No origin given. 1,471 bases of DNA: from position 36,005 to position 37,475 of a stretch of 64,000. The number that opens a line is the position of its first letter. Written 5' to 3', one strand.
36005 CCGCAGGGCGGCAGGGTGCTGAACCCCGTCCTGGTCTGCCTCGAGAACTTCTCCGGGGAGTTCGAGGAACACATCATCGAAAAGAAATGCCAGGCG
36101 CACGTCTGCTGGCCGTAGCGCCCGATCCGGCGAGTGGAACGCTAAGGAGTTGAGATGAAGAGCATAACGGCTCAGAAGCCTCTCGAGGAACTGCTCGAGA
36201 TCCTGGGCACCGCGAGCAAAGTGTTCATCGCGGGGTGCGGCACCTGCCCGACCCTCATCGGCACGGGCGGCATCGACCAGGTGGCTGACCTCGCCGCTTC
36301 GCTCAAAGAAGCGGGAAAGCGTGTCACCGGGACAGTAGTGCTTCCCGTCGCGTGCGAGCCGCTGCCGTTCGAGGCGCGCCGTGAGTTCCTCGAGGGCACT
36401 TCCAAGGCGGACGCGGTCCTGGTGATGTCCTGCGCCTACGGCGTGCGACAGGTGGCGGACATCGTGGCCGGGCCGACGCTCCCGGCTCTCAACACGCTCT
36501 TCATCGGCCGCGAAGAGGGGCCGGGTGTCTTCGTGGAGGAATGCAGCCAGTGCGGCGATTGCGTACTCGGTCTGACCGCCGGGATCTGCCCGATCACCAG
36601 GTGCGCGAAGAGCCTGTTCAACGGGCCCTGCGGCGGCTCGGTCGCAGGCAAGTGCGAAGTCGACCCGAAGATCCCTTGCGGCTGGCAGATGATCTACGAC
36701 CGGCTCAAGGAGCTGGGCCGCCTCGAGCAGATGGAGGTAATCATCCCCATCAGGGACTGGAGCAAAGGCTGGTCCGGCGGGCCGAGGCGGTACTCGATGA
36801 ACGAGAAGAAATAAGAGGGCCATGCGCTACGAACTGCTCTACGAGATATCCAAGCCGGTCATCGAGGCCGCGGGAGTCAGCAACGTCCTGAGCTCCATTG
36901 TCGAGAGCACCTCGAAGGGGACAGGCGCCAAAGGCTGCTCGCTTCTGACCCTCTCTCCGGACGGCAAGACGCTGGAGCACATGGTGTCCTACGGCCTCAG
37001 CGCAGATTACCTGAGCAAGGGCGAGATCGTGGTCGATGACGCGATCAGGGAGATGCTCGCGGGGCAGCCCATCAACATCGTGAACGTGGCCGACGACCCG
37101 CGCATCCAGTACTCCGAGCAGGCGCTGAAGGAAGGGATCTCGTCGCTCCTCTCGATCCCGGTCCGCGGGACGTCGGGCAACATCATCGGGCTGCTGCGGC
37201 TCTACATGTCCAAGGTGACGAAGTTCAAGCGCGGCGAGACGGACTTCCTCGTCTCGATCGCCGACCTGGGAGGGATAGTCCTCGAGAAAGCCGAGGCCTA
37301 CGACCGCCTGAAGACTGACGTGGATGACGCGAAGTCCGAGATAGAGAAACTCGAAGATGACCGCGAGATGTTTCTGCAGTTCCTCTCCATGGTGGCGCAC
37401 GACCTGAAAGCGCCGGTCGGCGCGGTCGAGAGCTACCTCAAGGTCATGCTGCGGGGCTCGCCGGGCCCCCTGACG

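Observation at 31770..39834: Formate dehydrogenase-MetV/MetF operon with signalling genes wired into it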

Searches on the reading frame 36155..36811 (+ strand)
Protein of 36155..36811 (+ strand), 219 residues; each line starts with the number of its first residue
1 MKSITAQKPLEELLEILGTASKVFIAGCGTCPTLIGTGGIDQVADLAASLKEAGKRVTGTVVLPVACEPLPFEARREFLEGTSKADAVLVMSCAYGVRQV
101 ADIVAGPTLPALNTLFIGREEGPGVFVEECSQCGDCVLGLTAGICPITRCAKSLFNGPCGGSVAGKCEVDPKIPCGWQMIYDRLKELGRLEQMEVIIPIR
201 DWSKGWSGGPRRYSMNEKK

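Call 5: search_protein_families(library=pfam, proteins=[window:36155-36811:+], max_evalue=0.01)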
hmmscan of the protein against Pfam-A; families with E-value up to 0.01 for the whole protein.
window:36155-36811:+ (219 aa): 1 family
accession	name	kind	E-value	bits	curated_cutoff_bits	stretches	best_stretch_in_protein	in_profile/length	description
PF12225.13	DUF5981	-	8.2e-38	128.4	23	1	110-203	2-95/95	Methylene-tetrahydrofolate reductase C terminal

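Call 30: search_solved_structures(query=window:36155-36811:+, max_evalue=1, show_alignments=1)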
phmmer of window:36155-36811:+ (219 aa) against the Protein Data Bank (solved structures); distinct sequences matched with E-value up to 1: 0.

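Call 42: search_protein_families(library=ncbifam, proteins=[window:36155-36811:+], max_evalue=0.001)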
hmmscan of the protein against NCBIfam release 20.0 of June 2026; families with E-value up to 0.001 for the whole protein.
window:36155-36811:+ (219 aa): 0 families

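Call 43: find_homologous_proteins(query=window:36155-36811:+, max_evalue=1e-10)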
Query window:36155-36811:+ (219 aa): 7138 proteins with E <= 1e-10 among 8000 candidates; the best 120 are listed.
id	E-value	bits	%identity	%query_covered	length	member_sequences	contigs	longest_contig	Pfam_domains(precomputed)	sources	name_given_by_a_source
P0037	1.5e-143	494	100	100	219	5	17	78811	PF12225.14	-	-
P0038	1.5e-135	468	93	100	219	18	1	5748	PF12225.14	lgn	-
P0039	5.3e-121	421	83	100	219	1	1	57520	PF12225.14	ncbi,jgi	jgi:hypothetical protein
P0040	6.1e-115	401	79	100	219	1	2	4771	PF12225.14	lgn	-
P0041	4.0e-113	395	79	100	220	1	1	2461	PF12225.14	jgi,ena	-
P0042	4.7e-113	395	77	100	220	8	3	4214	PF12225.14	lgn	-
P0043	1.2e-111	390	77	100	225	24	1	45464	PF12225.14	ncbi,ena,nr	ncbi:MAG: methylenetetrahydrofolate reductase C-terminal domain-containing protein [Actinobacteria b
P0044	4.7e-111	388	77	100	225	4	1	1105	PF12225.14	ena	-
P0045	5.9e-111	388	78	100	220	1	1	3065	PF12225.14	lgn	-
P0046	1.1e-110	387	77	100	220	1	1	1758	PF12225.14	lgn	-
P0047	1.2e-110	387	77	100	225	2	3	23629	PF12225.14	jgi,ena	jgi:hypothetical protein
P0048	2.9e-107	376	74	100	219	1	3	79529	PF12225.14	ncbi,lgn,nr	ncbi:MAG: methylenetetrahydrofolate reductase C-terminal domain-containing protein [Actinobacteria b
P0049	2.7e-106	372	76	100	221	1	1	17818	PF12225.14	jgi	jgi:hypothetical protein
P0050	9.7e-105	367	72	99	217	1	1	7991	PF12225.14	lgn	-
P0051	2.1e-100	353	68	100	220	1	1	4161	PF12225.14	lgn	-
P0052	7.1e-100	351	71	99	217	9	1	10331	PF12225.14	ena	-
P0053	3.2e-98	346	69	99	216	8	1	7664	PF12225.14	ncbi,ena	-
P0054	6.6e-97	342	66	100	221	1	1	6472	PF12225.14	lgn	-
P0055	4.5e-95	336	68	100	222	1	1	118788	PF12225.14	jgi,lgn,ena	-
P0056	1.2e-91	325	63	98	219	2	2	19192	PF12225.14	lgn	-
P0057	2.0e-91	324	65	98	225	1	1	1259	PF12225.14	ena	-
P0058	1.2e-89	318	66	97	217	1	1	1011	PF12225.14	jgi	jgi:hypothetical protein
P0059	1.4e-86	308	64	96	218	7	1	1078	PF12225.14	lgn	-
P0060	3.1e-86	307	64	98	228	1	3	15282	PF12225.14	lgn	-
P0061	1.1e-85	305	60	98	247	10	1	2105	PF12225.14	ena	-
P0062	6.2e-85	303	61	99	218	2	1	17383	PF12225.14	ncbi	-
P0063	1.5e-84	301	63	98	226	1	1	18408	PF12225.14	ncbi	-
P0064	1.6e-84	301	62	98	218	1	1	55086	PF12225.14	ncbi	-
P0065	1.6e-84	301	61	98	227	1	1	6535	PF12225.14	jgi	jgi:hypothetical protein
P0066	2.2e-84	301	62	98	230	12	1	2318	PF12225.14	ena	-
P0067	3.1e-84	300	62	98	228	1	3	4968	PF12225.14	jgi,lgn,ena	-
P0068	3.7e-84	300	62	98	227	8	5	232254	PF12225.14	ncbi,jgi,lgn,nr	ncbi:methylenetetrahydrofolate reductase C-terminal domain-containing protein [Candidatus Solincola 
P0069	4.5e-84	300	60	98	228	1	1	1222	PF12225.14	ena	-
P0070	5.1e-84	300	62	97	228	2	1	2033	PF12225.14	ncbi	-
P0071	7.8e-84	299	60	98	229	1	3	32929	PF12225.14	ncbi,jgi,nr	ncbi:MAG: hypothetical protein C4536_13265 [Actinobacteria bacterium]|jgi:ferredoxin|nr:MAG: hypothe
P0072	1.3e-83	298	62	97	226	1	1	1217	PF12225.14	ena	-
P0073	2.4e-83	297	60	98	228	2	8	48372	PF12225.14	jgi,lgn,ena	jgi:hypothetical protein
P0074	2.8e-83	297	62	98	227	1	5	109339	PF12225.14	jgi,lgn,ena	jgi:hypothetical protein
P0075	3.8e-83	297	62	96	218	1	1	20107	PF12225.14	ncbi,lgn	-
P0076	3.8e-83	297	61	98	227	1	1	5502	PF12225.14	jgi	jgi:hypothetical protein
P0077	4.5e-83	296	61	98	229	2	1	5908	PF12225.14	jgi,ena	-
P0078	4.8e-83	296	60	98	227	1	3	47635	PF12225.14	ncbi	ncbi:MAG: methylenetetrahydrofolate reductase C-terminal domain-containing protein [Actinomycetota b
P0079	5.1e-83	296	62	98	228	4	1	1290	PF12225.14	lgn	-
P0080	6.2e-83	296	60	98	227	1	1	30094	PF12225.14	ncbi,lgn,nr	ncbi:MAG: methylenetetrahydrofolate reductase C-terminal domain-containing protein [Actinomycetota b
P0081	6.3e-83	296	60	98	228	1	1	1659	PF12225.14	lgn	-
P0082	1.1e-82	295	60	98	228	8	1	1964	PF12225.14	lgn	-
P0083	1.2e-82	295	61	98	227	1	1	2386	PF12225.14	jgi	jgi:ferredoxin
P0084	1.6e-82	295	60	98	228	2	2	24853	PF12225.14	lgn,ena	-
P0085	1.6e-82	295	63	97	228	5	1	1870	PF12225.14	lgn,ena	-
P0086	2.0e-82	294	59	98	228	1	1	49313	PF12225.14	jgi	jgi:ferredoxin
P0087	2.8e-82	294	56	99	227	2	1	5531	PF12225.14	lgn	-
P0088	5.4e-82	293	64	97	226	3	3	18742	PF12225.14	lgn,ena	-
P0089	1.4e-81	292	59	98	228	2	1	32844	PF12225.14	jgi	jgi:hypothetical protein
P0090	2.0e-81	291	59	98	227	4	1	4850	PF12225.14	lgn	-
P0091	2.2e-81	291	60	98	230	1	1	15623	PF12225.14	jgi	jgi:hypothetical protein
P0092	2.8e-81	291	58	100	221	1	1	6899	PF12225.14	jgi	jgi:ferredoxin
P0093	3.5e-81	290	58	98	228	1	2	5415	PF12225.14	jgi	jgi:hypothetical protein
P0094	4.0e-81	290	60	98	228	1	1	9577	PF12225.14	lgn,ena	-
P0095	6.8e-81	289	58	100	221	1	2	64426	PF12225.14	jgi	jgi:ferredoxin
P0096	1.4e-80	288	58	100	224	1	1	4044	PF12225.14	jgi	jgi:ferredoxin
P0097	2.1e-80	288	60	98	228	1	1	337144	PF12225.14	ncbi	ncbi:MAG: methylenetetrahydrofolate reductase C-terminal domain-containing protein [Actinomycetota b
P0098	2.2e-80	288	58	100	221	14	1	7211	PF12225.14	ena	-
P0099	2.5e-80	288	58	100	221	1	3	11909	PF12225.14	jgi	jgi:ferredoxin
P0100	2.9e-80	287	58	100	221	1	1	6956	PF12225.14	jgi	jgi:ferredoxin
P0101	3.9e-80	287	60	96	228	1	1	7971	PF12225.14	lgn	-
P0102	4.5e-80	287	58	100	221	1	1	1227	PF12225.14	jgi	jgi:ferredoxin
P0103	5.0e-80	287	58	99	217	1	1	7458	PF12225.14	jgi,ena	-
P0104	5.6e-80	286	59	99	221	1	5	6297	PF12225.14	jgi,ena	jgi:ferredoxin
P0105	9.5e-80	286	58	100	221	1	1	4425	PF12225.14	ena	-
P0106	1.0e-79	286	58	100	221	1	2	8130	PF12225.14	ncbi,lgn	-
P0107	1.1e-79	285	58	100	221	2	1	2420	PF12225.14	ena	-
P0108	1.1e-79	285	58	100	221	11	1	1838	PF12225.14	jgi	jgi:ferredoxin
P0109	1.2e-79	285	58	100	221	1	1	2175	PF12225.14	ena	-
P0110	1.3e-79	285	58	100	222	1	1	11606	PF12225.14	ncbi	-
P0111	1.5e-79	285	57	99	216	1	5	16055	PF12225.14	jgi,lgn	-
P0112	1.6e-79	285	58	100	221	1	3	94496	PF12225.14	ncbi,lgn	-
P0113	1.8e-79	285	57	100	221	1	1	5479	PF12225.14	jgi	jgi:ferredoxin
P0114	1.9e-79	285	56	100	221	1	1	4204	PF12225.14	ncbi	-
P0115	2.1e-79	284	57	100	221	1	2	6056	PF12225.14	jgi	jgi:ferredoxin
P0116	2.1e-79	284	58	98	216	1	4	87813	PF12225.14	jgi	-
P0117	2.2e-79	284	57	100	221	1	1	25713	PF12225.14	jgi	jgi:ferredoxin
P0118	2.3e-79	284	58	100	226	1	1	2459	PF12225.14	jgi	jgi:ferredoxin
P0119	2.4e-79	284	57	100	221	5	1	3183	PF12225.14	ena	-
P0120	2.6e-79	284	57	100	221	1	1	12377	PF12225.14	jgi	-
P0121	2.6e-79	284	57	100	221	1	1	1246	PF12225.14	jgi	jgi:ferredoxin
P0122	2.8e-79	284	56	100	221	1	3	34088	PF12225.14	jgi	jgi:ferredoxin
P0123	2.8e-79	284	58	99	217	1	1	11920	PF12225.14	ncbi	-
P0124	3.3e-79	284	57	100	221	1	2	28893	PF12225.14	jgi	jgi:ferredoxin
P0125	3.4e-79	284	58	100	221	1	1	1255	PF12225.14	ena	-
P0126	3.5e-79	284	58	99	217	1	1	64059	PF12225.14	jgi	jgi:hypothetical protein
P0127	3.8e-79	284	58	100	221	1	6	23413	PF12225.14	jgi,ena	-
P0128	4.0e-79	284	57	100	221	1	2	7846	PF12225.14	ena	-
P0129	4.1e-79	284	57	98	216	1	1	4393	PF12225.14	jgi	-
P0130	4.4e-79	283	58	100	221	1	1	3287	PF12225.14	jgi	-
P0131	4.8e-79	283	58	100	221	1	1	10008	PF12225.14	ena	-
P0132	5.0e-79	283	58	100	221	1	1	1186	PF12225.14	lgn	-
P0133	5.2e-79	283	57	100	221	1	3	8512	PF12225.14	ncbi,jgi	-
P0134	5.3e-79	283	58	100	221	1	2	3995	PF12225.14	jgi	jgi:ferredoxin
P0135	5.6e-79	283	57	99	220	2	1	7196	PF12225.14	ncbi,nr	ncbi:MAG: 5,10-methylenetetrahydrofolate reductase [Dehalococcoidia bacterium]|nr:5,10-methylenetetr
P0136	6.4e-79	283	58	98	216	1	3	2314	PF12225.14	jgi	jgi:ferredoxin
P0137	6.9e-79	283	57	98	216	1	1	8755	PF12225.14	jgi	-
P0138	8.4e-79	283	58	98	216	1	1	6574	PF12225.14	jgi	jgi:ferredoxin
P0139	8.6e-79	282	56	100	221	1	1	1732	PF12225.14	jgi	jgi:ferredoxin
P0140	8.7e-79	282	56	100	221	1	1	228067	PF12225.14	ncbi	-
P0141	9.1e-79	282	58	98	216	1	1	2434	PF12225.14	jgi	-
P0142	1.1e-78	282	57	100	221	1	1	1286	PF12225.14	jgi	jgi:ferredoxin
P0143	1.1e-78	282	57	100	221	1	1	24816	PF12225.14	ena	-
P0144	1.2e-78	282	57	100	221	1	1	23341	PF12225.14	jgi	-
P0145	1.3e-78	282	57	98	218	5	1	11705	PF12225.14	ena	-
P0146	1.3e-78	282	58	98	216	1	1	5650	PF12225.14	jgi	jgi:ferredoxin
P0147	1.4e-78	282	56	100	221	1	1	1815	PF12225.14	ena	-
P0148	1.4e-78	282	56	100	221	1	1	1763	PF12225.14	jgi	-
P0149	1.6e-78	282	56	99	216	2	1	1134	PF12225.14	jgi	jgi:ferredoxin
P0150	1.8e-78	281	57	99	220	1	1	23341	PF12225.14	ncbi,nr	ncbi:MAG: 5,10-methylenetetrahydrofolate reductase [Dehalococcoidia bacterium]|nr:MAG: 5,10-methylen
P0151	2.1e-78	281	57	100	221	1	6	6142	PF12225.14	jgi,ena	-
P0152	2.3e-78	281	55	99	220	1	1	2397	PF12225.14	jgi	-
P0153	2.4e-78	281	60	97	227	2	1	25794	PF12225.14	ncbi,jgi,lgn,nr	ncbi:MAG: methylenetetrahydrofolate reductase C-terminal domain-containing protein [Actinomycetota b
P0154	2.6e-78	281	58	99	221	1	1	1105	PF12225.14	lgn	-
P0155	3.2e-78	281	57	100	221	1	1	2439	PF12225.14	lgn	-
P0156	3.9e-78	280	57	100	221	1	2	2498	PF12225.14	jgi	jgi:ferredoxin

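Call 44: find_encoding_contigs(protein=P0055, flank=9000, max_places=1)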
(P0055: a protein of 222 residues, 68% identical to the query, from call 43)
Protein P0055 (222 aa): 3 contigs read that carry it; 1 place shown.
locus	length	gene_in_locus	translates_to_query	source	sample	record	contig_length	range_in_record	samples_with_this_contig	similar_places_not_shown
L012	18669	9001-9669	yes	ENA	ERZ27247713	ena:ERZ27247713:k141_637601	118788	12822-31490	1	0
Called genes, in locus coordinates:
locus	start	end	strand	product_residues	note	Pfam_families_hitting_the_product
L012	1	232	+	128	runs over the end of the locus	PF00416:Ribosomal_S13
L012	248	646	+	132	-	PF00411:Ribosomal_S11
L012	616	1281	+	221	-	PF00163:Ribosomal_S4, PF01479:S4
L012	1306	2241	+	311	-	PF01193:RNA_pol_L, PF01000:RNA_pol_A_bac, PF03118:RNA_pol_A_CTD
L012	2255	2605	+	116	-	PF01196:Ribosomal_L17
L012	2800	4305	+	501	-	PF00501:AMP-binding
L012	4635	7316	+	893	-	PF13510:Fer2_4, PF10588:NADH-G_4Fe-4S_3, PF14697:Fer4_21 (weak), PF22117:Fer4_Nqo3, PF12838:Fer4_7 (weak), PF04879:Molybdop_Fe4S4, PF00384:Molybdopterin, PF01568:Molydop_binding, +1 more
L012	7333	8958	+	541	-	PF01257:2Fe-2S_thioredx, PF10531:SLBB (faint), PF10589:NADH_4Fe-4S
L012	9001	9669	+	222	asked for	PF12225:DUF5981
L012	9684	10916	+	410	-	PF01590:GAF, PF13185:GAF_2, PF00512:HisKA, PF02518:HATPase_c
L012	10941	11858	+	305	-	PF02219:MTHFR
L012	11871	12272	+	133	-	PF00072:Response_reg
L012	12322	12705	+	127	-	PF00072:Response_reg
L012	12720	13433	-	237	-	-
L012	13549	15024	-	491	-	PF00501:AMP-binding (weak)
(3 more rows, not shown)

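Call 45: find_encoding_contigs(protein=P0068, flank=9000, max_places=1)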
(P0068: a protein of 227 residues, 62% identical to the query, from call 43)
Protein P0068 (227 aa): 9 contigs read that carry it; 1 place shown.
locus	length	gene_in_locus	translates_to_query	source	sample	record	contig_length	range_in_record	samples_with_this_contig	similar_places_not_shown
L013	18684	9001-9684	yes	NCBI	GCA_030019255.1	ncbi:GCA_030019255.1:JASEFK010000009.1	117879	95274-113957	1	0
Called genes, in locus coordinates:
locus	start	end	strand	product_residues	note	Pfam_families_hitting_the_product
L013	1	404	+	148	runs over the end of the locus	PF02082:Rrf2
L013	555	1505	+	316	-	PF02445:NadA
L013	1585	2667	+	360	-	PF03054:tRNA_Me_trans, PF20259:tRNA_Me_trans_M, PF20258:tRNA_Me_trans_C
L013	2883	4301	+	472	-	PF02629:CoA_binding (weak), PF13380:CoA_binding_2, PF19045:Ligase_CoA_2 (faint), PF13607:Succ_CoA_lig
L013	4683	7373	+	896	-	-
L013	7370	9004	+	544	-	PF01257:2Fe-2S_thioredx (faint), PF10589:NADH_4Fe-4S (weak)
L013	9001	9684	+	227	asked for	PF12225:DUF5981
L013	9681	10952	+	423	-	PF01590:GAF, PF13185:GAF_2, PF13492:GAF_3 (weak), PF00512:HisKA, PF02518:HATPase_c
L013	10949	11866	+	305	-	PF02219:MTHFR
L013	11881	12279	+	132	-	PF00072:Response_reg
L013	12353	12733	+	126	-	PF00072:Response_reg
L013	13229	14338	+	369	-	PF14512:TM1586_NiRdase (faint), PF00881:Nitroreductase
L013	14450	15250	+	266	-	PF10613:Lig_chan-Glu_bd, PF00497:SBP_bac_3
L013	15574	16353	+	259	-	PF00528:BPD_transp_1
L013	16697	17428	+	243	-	PF02463:SMC_N, PF00005:ABC_tran, PF13304:AAA_21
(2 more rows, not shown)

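Call 46: find_encoding_contigs(protein=P0140, flank=9000, max_places=1)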
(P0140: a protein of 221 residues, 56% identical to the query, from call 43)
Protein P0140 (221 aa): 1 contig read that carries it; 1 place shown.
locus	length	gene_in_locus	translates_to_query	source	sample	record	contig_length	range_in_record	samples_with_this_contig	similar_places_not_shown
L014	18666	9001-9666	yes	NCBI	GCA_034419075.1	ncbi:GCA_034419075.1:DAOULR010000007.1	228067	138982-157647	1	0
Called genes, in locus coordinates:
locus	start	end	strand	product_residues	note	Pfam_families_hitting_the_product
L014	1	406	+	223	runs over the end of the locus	PF12654:DUF3786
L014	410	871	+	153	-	PF01257:2Fe-2S_thioredx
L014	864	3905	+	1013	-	PF01512:Complex1_51K, PF10531:SLBB (weak), PF10589:NADH_4Fe-4S, PF14691:Fer4_20, PF00070:Pyr_redox (weak), PF00890:FAD_binding_2 (weak), PF07992:Pyr_redox_2, PF13450:NAD_binding_8, +7 more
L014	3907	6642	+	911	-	PF13510:Fer2_4, PF00037:Fer4 (faint), PF10588:NADH-G_4Fe-4S_3 (weak), PF22117:Fer4_Nqo3 (weak), PF12838:Fer4_7 (weak), PF04879:Molybdop_Fe4S4, PF00384:Molybdopterin, PF01568:Molydop_binding, +2 more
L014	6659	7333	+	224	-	PF00111:Fer2, PF13510:Fer2_4, PF13484:Fer4_16 (faint), PF12837:Fer4_6 (faint), PF10588:NADH-G_4Fe-4S_3, PF22117:Fer4_Nqo3, PF12838:Fer4_7 (weak), PF00037:Fer4 (weak)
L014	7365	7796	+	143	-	PF01257:2Fe-2S_thioredx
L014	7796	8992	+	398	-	PF01512:Complex1_51K, PF10531:SLBB (weak), PF10589:NADH_4Fe-4S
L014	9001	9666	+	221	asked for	PF12225:DUF5981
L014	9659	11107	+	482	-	PF00512:HisKA, PF02518:HATPase_c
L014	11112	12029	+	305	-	PF02219:MTHFR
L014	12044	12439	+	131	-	PF00072:Response_reg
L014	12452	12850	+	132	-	PF00072:Response_reg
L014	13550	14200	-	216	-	-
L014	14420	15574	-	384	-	PF13167:GTP-bdg_N, PF16360:GTP-bdg_M, PF00350:Dynamin_N (faint), PF01926:MMR_HSR1, PF00009:GTP_EFTU (weak)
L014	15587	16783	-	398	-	PF00155:Aminotran_1_2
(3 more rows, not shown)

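Call 47: find_encoding_contigs(protein=P0097, flank=9000, max_places=1)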
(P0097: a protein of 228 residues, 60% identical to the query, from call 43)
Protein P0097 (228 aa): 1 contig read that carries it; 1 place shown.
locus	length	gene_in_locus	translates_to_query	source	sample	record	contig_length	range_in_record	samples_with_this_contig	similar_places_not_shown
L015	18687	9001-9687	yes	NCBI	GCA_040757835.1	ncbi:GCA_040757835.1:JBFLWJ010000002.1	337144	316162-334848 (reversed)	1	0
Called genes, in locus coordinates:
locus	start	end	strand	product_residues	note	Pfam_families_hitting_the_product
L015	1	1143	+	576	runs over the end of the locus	PF02776:TPP_enzyme_N, PF00205:TPP_enzyme_M, PF02775:TPP_enzyme_C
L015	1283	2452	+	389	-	PF01208:URO-D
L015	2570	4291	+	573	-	PF00501:AMP-binding, PF13193:AMP-binding_C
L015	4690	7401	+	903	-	-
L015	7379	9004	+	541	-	PF01257:2Fe-2S_thioredx (weak), PF10589:NADH_4Fe-4S (weak)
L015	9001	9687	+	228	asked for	PF12225:DUF5981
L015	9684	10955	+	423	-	PF01590:GAF, PF13185:GAF_2, PF13492:GAF_3, PF00512:HisKA, PF02518:HATPase_c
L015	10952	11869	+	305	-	PF02219:MTHFR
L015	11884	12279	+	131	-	PF00072:Response_reg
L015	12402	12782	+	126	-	PF00072:Response_reg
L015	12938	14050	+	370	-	PF00881:Nitroreductase, PF14512:TM1586_NiRdase (weak), PF00881:Nitroreductase (weak)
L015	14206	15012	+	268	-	PF10613:Lig_chan-Glu_bd, PF00497:SBP_bac_3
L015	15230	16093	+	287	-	PF00528:BPD_transp_1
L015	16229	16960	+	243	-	PF02463:SMC_N, PF00005:ABC_tran, PF13401:AAA_22 (weak), PF13304:AAA_21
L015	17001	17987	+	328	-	PF00294:PfkB, PF08543:Phos_pyr_kin (weak)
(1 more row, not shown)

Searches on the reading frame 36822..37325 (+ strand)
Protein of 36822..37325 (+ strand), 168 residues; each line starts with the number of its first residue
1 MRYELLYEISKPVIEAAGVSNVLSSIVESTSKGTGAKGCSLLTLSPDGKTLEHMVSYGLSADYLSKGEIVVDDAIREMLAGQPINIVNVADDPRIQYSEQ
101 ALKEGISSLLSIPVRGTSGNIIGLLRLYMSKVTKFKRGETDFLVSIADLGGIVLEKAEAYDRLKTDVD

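Call 77: search_solved_structures(query=window:36822-37325:+, max_evalue=1)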
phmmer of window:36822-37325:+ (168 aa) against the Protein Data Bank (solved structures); distinct sequences matched with E-value up to 1: 11.
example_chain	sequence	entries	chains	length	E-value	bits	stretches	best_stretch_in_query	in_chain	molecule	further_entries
3e0y_A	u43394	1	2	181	9.7e-06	28.9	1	22-149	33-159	Conserved domain protein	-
3lfv_A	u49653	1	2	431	1.6e-05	28.2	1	79-161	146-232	cGMP-specific 3',5'-cyclic phosphodiesterase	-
3mf0_A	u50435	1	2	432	1.6e-05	28.2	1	79-161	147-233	cGMP-specific 3',5'-cyclic phosphodiesterase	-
9lss_A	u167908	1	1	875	0.00013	25.2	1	79-161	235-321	cGMP-specific 3',5'-cyclic phosphodiesterase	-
3bjc_A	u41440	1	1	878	0.00013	25.2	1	79-161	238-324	cGMP-specific 3',5'-cyclic phosphodiesterase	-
4mcw_A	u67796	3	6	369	0.014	18.6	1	4-164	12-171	Metal dependent phosphohydrolase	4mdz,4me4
3hcy_A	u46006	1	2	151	0.021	18.1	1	21-159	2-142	Putative two-component sensor histidine kinase protein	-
3ci6_A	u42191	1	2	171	0.03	17.6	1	9-154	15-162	Phosphoenolpyruvate-protein phosphotransferase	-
3trc_A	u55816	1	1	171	0.031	17.5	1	4-147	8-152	Phosphoenolpyruvate-protein phosphotransferase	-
3p01_A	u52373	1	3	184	0.1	15.8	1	21-154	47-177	Two-component response regulator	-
2k31_A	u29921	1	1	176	0.22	14.8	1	80-161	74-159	Phosphodiesterase 5A, cGMP-specific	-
